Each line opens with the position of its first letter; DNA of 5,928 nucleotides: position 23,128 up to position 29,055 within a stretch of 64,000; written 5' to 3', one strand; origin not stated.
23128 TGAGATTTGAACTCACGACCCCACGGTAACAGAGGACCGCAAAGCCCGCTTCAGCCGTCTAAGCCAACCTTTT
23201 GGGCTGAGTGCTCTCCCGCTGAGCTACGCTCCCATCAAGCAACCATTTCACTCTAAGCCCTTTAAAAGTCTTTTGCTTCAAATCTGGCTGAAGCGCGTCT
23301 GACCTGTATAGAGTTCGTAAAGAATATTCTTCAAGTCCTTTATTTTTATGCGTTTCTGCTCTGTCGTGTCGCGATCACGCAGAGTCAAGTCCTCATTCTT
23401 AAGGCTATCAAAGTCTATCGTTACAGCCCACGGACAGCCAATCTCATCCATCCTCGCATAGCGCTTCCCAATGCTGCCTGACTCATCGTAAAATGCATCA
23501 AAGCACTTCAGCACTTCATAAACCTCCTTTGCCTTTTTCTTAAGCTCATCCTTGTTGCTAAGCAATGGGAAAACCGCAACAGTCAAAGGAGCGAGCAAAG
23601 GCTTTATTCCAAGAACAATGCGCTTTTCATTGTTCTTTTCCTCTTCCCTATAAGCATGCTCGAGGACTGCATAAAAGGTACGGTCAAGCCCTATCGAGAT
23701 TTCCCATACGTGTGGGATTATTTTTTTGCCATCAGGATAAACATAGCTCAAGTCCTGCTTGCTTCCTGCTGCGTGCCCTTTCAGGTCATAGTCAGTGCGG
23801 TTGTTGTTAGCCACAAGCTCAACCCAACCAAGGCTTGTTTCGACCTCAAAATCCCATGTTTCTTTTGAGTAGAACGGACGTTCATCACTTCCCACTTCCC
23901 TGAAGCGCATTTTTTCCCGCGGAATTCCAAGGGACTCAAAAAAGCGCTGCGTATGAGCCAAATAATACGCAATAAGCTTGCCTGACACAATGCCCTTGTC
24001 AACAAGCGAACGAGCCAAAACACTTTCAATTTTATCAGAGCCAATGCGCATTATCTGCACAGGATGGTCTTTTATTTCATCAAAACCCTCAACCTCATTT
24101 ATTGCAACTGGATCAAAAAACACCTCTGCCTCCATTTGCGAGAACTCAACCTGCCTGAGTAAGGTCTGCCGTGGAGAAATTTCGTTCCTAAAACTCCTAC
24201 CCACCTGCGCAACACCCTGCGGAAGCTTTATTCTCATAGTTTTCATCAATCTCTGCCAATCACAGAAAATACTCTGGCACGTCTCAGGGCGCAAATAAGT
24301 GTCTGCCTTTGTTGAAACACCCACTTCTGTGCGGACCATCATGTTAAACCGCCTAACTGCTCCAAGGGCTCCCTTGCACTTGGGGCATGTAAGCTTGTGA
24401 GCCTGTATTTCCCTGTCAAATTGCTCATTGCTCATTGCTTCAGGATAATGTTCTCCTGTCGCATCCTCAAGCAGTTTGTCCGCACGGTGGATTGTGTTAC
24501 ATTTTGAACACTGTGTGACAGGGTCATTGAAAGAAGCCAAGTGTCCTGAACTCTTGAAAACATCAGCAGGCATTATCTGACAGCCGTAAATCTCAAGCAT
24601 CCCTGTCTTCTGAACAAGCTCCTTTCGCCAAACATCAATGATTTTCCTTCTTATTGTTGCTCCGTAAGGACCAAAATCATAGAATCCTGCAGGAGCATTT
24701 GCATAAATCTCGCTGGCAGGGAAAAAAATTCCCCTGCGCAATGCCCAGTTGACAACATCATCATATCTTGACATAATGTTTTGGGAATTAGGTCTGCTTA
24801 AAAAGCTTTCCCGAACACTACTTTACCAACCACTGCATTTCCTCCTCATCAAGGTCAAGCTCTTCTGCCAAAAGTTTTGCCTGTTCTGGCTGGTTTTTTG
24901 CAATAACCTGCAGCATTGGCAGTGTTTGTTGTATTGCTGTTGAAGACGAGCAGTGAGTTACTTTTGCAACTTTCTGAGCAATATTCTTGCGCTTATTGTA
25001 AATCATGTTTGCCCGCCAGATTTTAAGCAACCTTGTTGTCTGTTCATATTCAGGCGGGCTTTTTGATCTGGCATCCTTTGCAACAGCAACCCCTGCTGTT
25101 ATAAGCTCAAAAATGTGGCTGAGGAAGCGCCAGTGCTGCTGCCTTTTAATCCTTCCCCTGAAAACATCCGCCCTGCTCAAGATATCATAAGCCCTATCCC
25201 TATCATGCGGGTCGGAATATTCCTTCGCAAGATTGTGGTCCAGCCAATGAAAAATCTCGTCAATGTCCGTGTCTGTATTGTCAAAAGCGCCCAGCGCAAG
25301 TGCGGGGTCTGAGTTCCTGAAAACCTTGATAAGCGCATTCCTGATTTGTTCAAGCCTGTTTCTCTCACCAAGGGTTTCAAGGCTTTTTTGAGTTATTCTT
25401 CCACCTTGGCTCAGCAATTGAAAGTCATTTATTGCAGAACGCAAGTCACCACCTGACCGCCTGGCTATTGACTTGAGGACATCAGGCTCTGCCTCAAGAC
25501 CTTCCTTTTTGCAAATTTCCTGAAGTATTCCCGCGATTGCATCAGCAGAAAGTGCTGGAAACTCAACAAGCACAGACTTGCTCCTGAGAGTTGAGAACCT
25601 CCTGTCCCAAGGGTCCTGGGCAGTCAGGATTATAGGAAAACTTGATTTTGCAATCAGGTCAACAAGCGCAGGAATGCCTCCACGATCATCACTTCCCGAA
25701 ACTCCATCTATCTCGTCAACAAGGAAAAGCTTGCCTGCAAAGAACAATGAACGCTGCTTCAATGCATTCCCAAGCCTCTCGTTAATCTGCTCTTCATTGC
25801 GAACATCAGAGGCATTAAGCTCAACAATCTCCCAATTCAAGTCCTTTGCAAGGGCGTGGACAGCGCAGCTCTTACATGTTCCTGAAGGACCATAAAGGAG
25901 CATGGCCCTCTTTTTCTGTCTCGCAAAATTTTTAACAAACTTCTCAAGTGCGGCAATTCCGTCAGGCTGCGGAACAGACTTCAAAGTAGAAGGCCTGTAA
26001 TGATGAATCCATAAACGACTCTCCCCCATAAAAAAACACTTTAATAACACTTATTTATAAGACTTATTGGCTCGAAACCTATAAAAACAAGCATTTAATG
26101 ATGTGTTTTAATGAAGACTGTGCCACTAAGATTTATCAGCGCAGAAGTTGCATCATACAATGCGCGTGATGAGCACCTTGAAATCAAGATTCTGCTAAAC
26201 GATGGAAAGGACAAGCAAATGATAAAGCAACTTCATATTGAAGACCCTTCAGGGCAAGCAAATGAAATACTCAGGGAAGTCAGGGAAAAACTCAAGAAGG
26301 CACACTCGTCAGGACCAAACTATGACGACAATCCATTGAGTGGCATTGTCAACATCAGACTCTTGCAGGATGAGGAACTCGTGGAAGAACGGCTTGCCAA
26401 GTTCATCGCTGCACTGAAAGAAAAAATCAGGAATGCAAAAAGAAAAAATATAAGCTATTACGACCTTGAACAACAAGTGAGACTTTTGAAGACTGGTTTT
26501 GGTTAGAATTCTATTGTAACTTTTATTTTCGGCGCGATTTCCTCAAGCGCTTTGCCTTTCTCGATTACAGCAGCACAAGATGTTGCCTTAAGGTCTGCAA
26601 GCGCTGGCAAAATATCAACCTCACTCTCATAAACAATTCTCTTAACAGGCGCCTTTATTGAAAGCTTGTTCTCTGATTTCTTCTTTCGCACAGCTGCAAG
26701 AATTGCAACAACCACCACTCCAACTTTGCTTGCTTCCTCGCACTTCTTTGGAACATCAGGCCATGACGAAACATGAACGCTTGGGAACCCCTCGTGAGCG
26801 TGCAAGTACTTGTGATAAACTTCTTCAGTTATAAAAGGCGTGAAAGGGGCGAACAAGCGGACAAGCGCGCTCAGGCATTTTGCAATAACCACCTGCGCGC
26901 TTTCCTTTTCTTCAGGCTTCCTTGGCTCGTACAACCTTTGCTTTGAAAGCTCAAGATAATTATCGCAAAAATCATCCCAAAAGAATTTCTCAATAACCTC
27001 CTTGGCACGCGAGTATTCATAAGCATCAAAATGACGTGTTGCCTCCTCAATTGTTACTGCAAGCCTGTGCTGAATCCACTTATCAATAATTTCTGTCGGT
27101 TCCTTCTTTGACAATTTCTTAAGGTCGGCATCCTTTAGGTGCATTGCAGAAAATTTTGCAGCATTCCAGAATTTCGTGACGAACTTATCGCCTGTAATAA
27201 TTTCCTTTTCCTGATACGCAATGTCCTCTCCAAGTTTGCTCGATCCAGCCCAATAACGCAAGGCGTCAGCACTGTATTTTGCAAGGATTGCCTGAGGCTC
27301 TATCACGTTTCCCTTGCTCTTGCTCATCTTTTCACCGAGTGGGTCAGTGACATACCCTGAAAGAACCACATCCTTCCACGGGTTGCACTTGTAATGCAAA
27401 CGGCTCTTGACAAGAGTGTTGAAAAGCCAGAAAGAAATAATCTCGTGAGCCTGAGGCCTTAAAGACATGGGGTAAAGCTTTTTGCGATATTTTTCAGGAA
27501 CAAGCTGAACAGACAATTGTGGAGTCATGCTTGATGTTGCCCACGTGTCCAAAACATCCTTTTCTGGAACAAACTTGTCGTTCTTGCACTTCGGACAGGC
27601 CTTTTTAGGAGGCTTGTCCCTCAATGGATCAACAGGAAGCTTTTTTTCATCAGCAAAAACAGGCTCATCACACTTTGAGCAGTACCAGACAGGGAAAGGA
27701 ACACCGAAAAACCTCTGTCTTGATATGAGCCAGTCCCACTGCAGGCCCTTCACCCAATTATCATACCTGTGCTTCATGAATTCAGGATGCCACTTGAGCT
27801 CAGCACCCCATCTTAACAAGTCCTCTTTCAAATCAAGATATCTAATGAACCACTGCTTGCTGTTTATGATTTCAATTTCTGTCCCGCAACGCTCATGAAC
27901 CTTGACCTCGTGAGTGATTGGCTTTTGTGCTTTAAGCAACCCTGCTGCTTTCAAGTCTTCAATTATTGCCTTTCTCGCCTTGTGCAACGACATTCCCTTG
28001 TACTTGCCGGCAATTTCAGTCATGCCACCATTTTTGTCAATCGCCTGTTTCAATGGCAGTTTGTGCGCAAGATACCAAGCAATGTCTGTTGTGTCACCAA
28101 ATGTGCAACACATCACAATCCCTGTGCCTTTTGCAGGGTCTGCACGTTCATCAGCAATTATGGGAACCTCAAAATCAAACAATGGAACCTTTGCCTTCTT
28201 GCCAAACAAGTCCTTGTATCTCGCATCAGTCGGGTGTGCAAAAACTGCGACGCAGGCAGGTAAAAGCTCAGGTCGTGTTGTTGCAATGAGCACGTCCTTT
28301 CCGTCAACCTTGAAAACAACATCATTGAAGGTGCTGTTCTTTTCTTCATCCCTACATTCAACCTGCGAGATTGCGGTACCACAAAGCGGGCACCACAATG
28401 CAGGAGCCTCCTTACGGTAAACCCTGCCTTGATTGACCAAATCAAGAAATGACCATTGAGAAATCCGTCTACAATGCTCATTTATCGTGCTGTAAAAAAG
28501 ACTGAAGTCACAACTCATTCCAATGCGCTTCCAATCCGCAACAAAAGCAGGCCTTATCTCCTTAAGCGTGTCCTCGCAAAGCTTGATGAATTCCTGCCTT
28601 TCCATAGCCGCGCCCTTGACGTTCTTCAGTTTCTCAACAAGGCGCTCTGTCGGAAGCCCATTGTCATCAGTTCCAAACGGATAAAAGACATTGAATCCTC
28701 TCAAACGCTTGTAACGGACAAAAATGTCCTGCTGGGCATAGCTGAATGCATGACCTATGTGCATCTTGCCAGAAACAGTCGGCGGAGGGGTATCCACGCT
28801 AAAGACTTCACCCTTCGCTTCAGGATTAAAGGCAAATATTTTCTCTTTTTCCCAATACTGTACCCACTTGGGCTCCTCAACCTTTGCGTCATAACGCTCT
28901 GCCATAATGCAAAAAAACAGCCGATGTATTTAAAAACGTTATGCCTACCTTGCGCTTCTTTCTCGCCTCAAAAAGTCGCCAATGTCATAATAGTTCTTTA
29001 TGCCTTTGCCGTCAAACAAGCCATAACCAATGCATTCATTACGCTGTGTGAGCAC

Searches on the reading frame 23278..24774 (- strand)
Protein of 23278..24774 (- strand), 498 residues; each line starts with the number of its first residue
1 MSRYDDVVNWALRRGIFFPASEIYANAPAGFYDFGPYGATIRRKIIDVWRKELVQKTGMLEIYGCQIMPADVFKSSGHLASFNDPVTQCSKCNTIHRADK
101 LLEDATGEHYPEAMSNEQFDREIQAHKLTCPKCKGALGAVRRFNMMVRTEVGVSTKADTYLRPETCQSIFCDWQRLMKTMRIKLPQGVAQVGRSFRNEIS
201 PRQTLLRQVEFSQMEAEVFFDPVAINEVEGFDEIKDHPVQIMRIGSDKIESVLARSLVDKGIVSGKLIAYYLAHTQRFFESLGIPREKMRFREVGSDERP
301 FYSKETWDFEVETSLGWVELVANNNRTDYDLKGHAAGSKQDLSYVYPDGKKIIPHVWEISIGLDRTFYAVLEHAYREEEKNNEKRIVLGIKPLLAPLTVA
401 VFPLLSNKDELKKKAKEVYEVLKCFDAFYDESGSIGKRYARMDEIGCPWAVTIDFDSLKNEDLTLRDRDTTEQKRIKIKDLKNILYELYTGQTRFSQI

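Call 35: search_protein_families(library=ncbifam, proteins=[window:23278-24774:-], max_evalue=0.00001)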
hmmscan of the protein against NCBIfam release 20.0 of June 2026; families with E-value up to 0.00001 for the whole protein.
window:23278-24774:- (498 aa): 9 families
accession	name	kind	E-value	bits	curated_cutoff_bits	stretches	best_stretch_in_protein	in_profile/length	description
NF003211.1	PRK04173.1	equivalog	4.1e-153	510.5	312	1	4-485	1-454/454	glycine--tRNA ligase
TIGR00389.1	glyS_dimeric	equivalog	1.7e-149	499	243.3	2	4-344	3-343/565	glycine--tRNA ligase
NF011484.0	PRK14894.1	equivalog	2.4e-78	263.6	1050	4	128-225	105-205/539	glycine--tRNA ligase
NF008979.1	PRK12325.1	exception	9.3e-20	70.9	550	1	347-484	303-435/437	proline--tRNA ligase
NF006625.0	PRK09194.1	equivalog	3.1e-18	66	558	1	360-483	439-556/559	proline--tRNA ligase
TIGR00409.1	proS_fam_II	equivalog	4.6e-13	48.9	306.7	1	360-485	445-565/568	proline--tRNA ligase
TIGR00408.1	proS_fam_I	equivalog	1e-08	34.6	437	0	384-488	272-380/475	proline--tRNA ligase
TIGR00418.1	thrS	equivalog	1.7e-08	33.9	383.65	0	27-85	189-246/565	threonine--tRNA ligase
NF003068.0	PRK03991.1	equivalog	1.1e-07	30.7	484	1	337-489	442-592/613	threonine--tRNA ligase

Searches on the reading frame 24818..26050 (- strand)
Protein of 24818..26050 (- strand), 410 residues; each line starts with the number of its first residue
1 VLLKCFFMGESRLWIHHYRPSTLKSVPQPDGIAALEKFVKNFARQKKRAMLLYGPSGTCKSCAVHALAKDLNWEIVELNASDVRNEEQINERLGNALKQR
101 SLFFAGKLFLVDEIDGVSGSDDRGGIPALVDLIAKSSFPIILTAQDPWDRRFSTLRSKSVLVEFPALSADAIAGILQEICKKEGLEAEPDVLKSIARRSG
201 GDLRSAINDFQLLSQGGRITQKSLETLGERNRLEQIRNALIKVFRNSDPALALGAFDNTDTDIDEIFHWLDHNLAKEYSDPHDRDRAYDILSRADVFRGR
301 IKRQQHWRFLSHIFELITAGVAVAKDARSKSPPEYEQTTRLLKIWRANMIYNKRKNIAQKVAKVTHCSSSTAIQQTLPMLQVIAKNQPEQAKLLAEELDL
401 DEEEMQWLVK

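Call 35: search_protein_families(library=ncbifam, proteins=[window:24818-26050:-], max_evalue=0.00001)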
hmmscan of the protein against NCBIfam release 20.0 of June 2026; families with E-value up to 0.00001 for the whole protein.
window:24818-26050:- (410 aa): 30 families (the best 25 are shown)
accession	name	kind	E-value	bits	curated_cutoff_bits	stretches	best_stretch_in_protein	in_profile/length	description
NF003229.0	PRK04195.1-5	equivalog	4e-114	381.5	280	1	14-409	7-410/413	replication factor C large subunit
NF003230.0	PRK04195.1-6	equivalog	2.4e-91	306.9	441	1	14-410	4-401/494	replication factor C large subunit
NF003233.0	PRK04195.2-3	equivalog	2.1e-76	257.8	471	1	13-406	2-395/504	replication factor C large subunit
NF003231.0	PRK04195.2-1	equivalog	5.4e-75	253.1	442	1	10-408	3-406/517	replication factor C large subunit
NF003228.0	PRK04195.1-4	equivalog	4.5e-70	236.9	456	1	14-407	4-400/502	replication factor C large subunit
NF003234.0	PRK04195.2-4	equivalog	1e-65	222.6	529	1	13-409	2-409/497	replication factor C large subunit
NF003226.0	PRK04195.1-1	equivalog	5.1e-64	216.7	588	1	14-406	4-397/405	replication factor C large subunit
NF003232.0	PRK04195.2-2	equivalog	1.5e-61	208.7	701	1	14-409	3-393/480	replication factor C large subunit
NF003227.0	PRK04195.1-2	equivalog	4.1e-59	200.6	502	1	14-409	6-396/487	replication factor C large subunit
NF001679.0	PRK00440.1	equivalog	1.4e-23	83.5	303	1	10-241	4-237/322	replication factor C small subunit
NF009067.0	PRK12402.1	equivalog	2.1e-20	73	317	2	153-242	170-261/340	replication factor C small subunit 2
TIGR01128.2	holA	equivalog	5e-12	45.8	80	1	51-253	3-215/316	DNA polymerase III subunit delta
TIGR02397.1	dnaX_nterm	equivalog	9.7e-12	44.8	250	1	152-258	161-268/355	DNA polymerase III subunit gamma/tau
NF011523.0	PRK14962.1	equivalog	2.5e-10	39.7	576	1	56-228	71-234/474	DNA polymerase III subunits gamma and tau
NF003157.0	PRK04132.1-2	equivalog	1.4e-09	36.5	1103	1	65-214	602-754/864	replication factor C small subunit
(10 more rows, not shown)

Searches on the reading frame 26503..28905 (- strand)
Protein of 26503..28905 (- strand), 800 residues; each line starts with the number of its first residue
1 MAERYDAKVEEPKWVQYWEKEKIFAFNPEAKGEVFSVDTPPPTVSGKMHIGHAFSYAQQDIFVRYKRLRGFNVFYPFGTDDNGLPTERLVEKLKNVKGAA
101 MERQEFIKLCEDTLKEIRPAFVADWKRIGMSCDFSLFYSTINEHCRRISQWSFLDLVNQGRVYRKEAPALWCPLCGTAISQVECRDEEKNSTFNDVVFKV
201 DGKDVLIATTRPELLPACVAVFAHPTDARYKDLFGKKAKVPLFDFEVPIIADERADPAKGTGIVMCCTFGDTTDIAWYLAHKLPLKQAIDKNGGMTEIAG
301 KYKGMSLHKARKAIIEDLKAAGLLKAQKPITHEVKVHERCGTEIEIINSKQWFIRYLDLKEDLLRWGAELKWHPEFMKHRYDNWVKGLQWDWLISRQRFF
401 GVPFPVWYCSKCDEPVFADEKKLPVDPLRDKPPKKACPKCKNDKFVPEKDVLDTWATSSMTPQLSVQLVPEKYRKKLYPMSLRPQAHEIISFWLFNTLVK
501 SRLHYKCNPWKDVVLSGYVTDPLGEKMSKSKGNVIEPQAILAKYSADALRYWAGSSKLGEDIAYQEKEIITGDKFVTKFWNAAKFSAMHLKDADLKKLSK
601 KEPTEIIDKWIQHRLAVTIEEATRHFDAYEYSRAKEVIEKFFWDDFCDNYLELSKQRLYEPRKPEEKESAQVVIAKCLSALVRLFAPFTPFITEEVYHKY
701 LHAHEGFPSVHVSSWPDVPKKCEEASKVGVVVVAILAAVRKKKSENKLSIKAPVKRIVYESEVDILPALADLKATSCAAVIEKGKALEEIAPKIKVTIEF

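Call 35: search_protein_families(library=ncbifam, proteins=[window:26503-28905:-], max_evalue=0.00001)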
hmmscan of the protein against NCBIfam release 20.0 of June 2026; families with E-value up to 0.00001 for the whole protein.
window:26503-28905:- (800 aa): 17 families
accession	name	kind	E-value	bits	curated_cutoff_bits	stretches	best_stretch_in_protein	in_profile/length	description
NF009687.0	PRK13208.1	equivalog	0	1059.2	738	1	2-784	7-789/801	valine--tRNA ligase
NF000540.1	alt_ValS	exception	1.6e-241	803.7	900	2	99-771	120-812/827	valine--tRNA ligase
TIGR00422.1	valS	equivalog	3.5e-224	746.6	612.1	1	1-763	1-761/863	valine--tRNA ligase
NF004349.1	PRK05729.1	equivalog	3.2e-176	588.1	704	1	3-763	2-745/860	valine--tRNA ligase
NF011492.0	PRK14900.1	equivalog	3e-136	455.8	1783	1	2-761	10-771/1044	valine--tRNA ligase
TIGR00392.1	ileS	equivalog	1.3e-116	390.8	621.4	2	253-758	317-848/861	isoleucine--tRNA ligase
NF008957.0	PRK12300.1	subfamily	4.8e-70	236.6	677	3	8-226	7-239/946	leucine--tRNA ligase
NF040702.1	ileS_w_GNAT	exception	1.2e-67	228.5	1999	2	231-726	476-980/1100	isoleucine--tRNA ligase, N-acetyltransferase domain-containing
TIGR00395.1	leuS_arch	equivalog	1.7e-62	211.7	648.5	3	476-773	570-836/938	leucine--tRNA ligase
NF000258.1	MupB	exception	1.2e-56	192.2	1900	2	259-744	308-801/1033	mupirocin-resistant isoleucine--tRNA ligase MupB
NF000257.1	MupA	exception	2.9e-55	187.5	1900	2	256-761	301-819/1024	mupirocin-resistant isoleucine--tRNA ligase MupA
TIGR00396.1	leuS_bact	equivalog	1.7e-53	181.9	548.4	2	8-186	4-169/843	leucine--tRNA ligase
TIGR00398.1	metG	equivalog_domain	7.1e-37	127.3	336.35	2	37-185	3-134/530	methionine--tRNA ligase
NF001100.0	PRK00133.1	equivalog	1.5e-29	103.1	587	2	42-176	14-133/676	methionine--tRNA ligase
NF008900.0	PRK12267.1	equivalog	6.2e-25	87.8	598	2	508-695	282-468/648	methionine--tRNA ligase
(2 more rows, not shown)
